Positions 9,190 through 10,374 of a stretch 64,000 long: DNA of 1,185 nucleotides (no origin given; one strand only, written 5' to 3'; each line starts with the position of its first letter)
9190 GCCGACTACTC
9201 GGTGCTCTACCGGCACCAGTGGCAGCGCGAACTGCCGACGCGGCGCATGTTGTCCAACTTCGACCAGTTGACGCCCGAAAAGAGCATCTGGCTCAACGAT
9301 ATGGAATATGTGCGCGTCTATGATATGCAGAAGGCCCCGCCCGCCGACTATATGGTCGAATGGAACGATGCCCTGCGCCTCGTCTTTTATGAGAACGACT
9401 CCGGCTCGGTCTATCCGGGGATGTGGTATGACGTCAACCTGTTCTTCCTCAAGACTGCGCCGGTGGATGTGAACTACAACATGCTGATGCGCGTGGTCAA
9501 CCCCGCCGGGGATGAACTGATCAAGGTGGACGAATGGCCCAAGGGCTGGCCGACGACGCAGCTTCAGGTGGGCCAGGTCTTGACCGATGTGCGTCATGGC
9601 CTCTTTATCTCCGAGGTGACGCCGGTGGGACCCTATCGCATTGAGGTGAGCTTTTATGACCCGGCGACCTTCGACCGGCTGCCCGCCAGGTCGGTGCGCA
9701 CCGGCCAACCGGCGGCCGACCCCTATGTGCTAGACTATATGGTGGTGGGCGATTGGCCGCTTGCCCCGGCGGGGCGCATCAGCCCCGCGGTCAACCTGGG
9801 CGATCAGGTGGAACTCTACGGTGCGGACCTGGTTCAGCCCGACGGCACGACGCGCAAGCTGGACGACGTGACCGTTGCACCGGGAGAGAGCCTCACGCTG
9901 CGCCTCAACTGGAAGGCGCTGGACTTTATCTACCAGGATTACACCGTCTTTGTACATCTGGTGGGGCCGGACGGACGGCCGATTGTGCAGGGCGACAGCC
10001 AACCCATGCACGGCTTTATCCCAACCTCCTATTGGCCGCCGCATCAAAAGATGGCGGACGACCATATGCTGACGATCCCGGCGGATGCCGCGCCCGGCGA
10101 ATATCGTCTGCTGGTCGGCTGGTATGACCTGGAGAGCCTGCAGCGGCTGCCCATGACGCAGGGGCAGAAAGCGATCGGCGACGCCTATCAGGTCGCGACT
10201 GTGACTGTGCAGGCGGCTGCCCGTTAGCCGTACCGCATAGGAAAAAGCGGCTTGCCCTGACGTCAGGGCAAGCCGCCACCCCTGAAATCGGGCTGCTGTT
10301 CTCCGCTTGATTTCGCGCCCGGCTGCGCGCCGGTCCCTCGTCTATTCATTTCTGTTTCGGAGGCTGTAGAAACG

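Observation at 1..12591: Tandem, translationally coupled array of GT-C membrane glycosyltransferase paralogs next to a lipid-sugar donor synthase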

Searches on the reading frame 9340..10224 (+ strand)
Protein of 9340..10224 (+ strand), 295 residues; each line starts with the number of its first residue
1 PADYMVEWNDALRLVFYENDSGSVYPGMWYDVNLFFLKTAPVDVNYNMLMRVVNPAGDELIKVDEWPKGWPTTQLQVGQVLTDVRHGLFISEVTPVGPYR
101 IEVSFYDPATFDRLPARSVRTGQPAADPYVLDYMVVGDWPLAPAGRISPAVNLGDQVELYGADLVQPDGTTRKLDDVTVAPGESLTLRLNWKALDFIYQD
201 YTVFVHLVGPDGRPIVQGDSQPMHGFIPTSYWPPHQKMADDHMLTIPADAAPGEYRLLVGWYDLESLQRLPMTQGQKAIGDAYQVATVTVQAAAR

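Call 62: search_protein_families(library=pfam, proteins=[window:9340-10224:+], max_evalue=0.1)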
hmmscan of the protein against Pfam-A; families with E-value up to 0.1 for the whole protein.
window:9340-10224:+ (295 aa): 0 families

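Call 63: search_solved_structures(query=window:9340-10224:+, max_evalue=10)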
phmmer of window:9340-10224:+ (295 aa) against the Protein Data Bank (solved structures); distinct sequences matched with E-value up to 10: 0.

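Call 71: predict_structure(alignment_id=A2)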
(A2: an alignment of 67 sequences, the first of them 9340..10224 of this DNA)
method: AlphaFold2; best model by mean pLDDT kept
length: 295 residues; sequences in the alignment: 67
mean_pLDDT: 96.1   pTM: 0.89
mean pLDDT of the five models: 96.1, 95.8, 95.5, 95.4, 95.4
residues with pLDDT >= 90: 282; 70-90: 12; 50-70: 1; < 50: 0
segments of 3 or more residues with pLDDT < 50: none
pLDDT, mean of each block of 10 residues (from residue 1): 93 96 93 97 97 96 94 96 91 96 98 97 96 96 97 98 97 95 98 97 98 97 96 96 97 98 97 98 98 86
secondary structure, 60 per line:
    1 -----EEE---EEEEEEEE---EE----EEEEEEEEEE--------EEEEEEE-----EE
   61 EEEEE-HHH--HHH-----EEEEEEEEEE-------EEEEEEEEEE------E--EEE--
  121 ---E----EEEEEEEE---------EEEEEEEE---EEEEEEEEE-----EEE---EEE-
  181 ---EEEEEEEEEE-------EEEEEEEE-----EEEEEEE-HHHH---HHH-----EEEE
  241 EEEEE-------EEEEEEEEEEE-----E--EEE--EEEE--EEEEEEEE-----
elements in order: E6-8 E12-19 E29-38 E47-53 E59-65 E80-89 E97-106 E116-118 E129-136 E146-153 E157-165 E171-173 E177-179 E184-193 E201-208 E214-220 H222-225 E237-245 E253-263 E272-274 E277-280 E283-290

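Call 73: fold_search(model_id=the predicted structure, library=pdb)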
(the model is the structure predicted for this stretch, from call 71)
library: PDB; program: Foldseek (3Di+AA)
matches with E <= 10: 2000; with E <= 0.001: 243
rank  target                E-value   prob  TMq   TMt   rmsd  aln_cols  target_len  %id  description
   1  4be6_A                2.8e-09  1.00  0.30  0.37  16.8       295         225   12  V. cholera biofilm scaffolding protein RbmA (released 2013-12-18)
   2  4kkp_A                4.4e-09  1.00  0.29  0.36  16.8       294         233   10  Crystal structure of Vibrio cholerae RbmA (crystal form 2) (released 2013-05-22)
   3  4kkr_A                7.0e-09  1.00  0.28  0.36  16.9       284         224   12  Crystal structure of Vibrio cholerae RbmA (crystal form 3) (released 2013-05-22)
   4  4kkp_B                9.4e-09  1.00  0.27  0.32  17.5       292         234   12  Crystal structure of Vibrio cholerae RbmA (crystal form 2) (released 2013-05-22)
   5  5g50_B                1.6e-08  1.00  0.28  0.34  17.2       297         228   12  Vibrio cholerae scaffolding protein RbmA in complex with magnesium. (released 2017-11-29)
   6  4kkq_A                1.7e-08  1.00  0.29  0.37  16.7       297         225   12  Crystal structure of Vibrio cholerae RbmA (crystal form 1) (released 2013-05-22)
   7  4kkq_B                1.8e-08  1.00  0.30  0.36  16.9       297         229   12  Crystal structure of Vibrio cholerae RbmA (crystal form 1) (released 2013-05-22)
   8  4be5_A                4.6e-08  1.00  0.27  0.34  17.3       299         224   11  V. cholera biofilm scaffolding protein RbmA (released 2013-12-18)
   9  3s3j_A                2.6e-07  1.00  0.22  0.11  15.9       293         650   10  Transglutaminase 2 in complex with a novel inhibitor (released 2012-06-06)
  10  8csw                  6.8e-07  1.00  0.23  0.12  15.9       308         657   11  Local refinement of protein 4.2 in Class 2 of erythrocyte ankyrin-1 complex (released 2022-07-20)
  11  6a8p_A                1.1e-06  1.00  0.21  0.10  15.1       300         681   10  Transglutaminase 2 mutant G224V in complex with GTP (released 2018-09-26)
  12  8cs9_X                1.5e-06  1.00  0.24  0.12  15.3       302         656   11  Composite reconstruction of Class 1 of the erythrocyte ankyrin-1 complex (released 2022-07-20)
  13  3s3s_A                1.6e-06  1.00  0.21  0.11  15.9       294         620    9  Transglutaminase 2 in complex with a novel inhibitor (released 2012-06-06)
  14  2q3z_A                1.6e-06  1.00  0.21  0.11  15.8       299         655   11  Transglutaminase 2 undergoes large conformational change upon activation (released 2007-10-23)
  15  6a8p_C                1.7e-06  1.00  0.21  0.10  15.3       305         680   10  Transglutaminase 2 mutant G224V in complex with GTP (released 2018-09-26)
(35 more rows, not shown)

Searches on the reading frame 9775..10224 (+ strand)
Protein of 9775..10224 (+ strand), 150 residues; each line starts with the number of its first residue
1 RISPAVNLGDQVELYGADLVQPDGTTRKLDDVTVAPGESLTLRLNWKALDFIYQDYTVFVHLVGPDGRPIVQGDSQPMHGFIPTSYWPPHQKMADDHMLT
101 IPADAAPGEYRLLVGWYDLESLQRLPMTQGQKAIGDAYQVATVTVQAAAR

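Call 61: search_protein_representatives(protein=window:9775-10224:+)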
Query: 150 residues. Proteins with E-value up to 0.001 (for the whole library): 18195; up to 1e-10: 8891; up to 1e-30: 413. The best 150 are listed.
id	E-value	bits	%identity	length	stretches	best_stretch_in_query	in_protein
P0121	1.6e-60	219.9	43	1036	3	33-136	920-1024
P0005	8.1e-57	207.9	47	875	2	2-146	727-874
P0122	3.6e-49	183.1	39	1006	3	29-145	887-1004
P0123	6.0e-48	179.1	41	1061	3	6-148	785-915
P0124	7.1e-48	178.9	45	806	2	29-138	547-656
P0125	8.5e-48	178.6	38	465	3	33-148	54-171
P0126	2.0e-47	177.4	65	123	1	31-146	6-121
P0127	2.5e-47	177.1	37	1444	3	5-133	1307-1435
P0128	7.4e-47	175.5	36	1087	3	5-132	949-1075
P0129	1.1e-46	175.0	39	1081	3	32-132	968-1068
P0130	1.5e-46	174.6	38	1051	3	28-133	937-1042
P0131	1.5e-46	174.6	37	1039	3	34-133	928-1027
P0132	5.7e-46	172.7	37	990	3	30-148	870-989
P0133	5.7e-46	172.7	37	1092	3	7-132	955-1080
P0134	6.5e-46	172.5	36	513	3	32-130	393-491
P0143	1.5e-43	164.8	38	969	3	5-127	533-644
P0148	7.8e-42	159.2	37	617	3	7-135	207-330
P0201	2.4e-38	147.9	41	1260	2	9-146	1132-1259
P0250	4.4e-36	140.6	33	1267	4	18-131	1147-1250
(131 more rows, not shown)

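Call 62: search_protein_families(library=pfam, proteins=[P0121, P0127, P0125, P0143, P0201, P0250, P0148, P0134], max_evalue=0.1)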
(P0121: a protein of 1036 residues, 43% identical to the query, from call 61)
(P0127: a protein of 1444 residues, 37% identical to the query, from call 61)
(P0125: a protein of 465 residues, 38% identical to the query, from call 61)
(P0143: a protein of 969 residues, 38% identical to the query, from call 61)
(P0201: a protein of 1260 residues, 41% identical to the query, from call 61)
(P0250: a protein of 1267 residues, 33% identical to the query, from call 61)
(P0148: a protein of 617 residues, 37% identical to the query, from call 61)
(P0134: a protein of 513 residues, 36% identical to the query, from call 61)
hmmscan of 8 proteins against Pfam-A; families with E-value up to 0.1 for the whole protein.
P0121 (1036 aa): 4 families
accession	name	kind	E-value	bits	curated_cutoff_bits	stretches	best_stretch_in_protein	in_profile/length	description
PF11028.14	TMEM260-like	-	1.8e-32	113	24.2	1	44-214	1-169/179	Protein O-mannosyl-transferase TMEM260-like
PF13231.12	PMT_2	-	6.1e-05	23.7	26.1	1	64-154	4-92/160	Dolichyl-phosphate-mannose-protein mannosyltransferase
PF16116.10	DUF4832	-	0.0049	17.1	29.2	0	596-675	121-195/216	Domain of unknown function (DUF4832)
PF10633.15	NPCBM_assoc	-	0.031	14.9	24.4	0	976-1001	48-73/78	NPCBM-associated, NEW3 domain of alpha-galactosidase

P0127 (1444 aa): 2 families
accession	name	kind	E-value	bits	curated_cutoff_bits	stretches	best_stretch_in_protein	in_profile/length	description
PF10131.15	PTPS_related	-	0.00027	20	26.4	1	113-249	1-137/621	6-pyruvoyl-tetrahydropterin synthase related domain; membrane protein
PF09586.16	YfhO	-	0.00091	18.1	28.5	1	881-924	787-829/835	Bacterial membrane protein YfhO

P0125 (465 aa): 0 families

P0143 (969 aa): 3 families
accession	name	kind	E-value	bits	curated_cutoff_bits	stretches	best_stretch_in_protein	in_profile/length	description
PF13231.12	PMT_2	-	1.2e-15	58.5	26.1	1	73-233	5-159/160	Dolichyl-phosphate-mannose-protein mannosyltransferase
PF02366.24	PMT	-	9.2e-08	32.4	22.7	1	74-235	66-234/245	Dolichyl-phosphate-mannose-protein mannosyltransferase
PF10765.14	Phage_P22_NinX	-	0.011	16.4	22.6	0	902-939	50-87/114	Bacteriophage P22, NinX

P0201 (1260 aa): 3 families
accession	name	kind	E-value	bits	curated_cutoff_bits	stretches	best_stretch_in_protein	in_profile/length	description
PF09594.16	GT87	-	1.1e-25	91.2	25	1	80-362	1-237/237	Glycosyltransferase family 87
PF13231.12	PMT_2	-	2.3e-09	38.1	26.1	1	534-681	5-150/160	Dolichyl-phosphate-mannose-protein mannosyltransferase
PF14524.12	Wzt_C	-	0.0033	17.8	30.4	1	996-1085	21-105/143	Wzt C-terminal domain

P0250 (1267 aa): 3 families
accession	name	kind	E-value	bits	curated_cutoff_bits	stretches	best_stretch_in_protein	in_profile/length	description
PF10131.15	PTPS_related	-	9.9e-08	31.3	26.4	1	93-274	1-169/621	6-pyruvoyl-tetrahydropterin synthase related domain; membrane protein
PF13231.12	PMT_2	-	9.5e-07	29.6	26.1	1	99-229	5-132/160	Dolichyl-phosphate-mannose-protein mannosyltransferase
PF11057.13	Cortexin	-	0.071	13.4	25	0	635-668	16-50/76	Cortexin of kidney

P0148 (617 aa): 0 families

P0134 (513 aa): 0 families
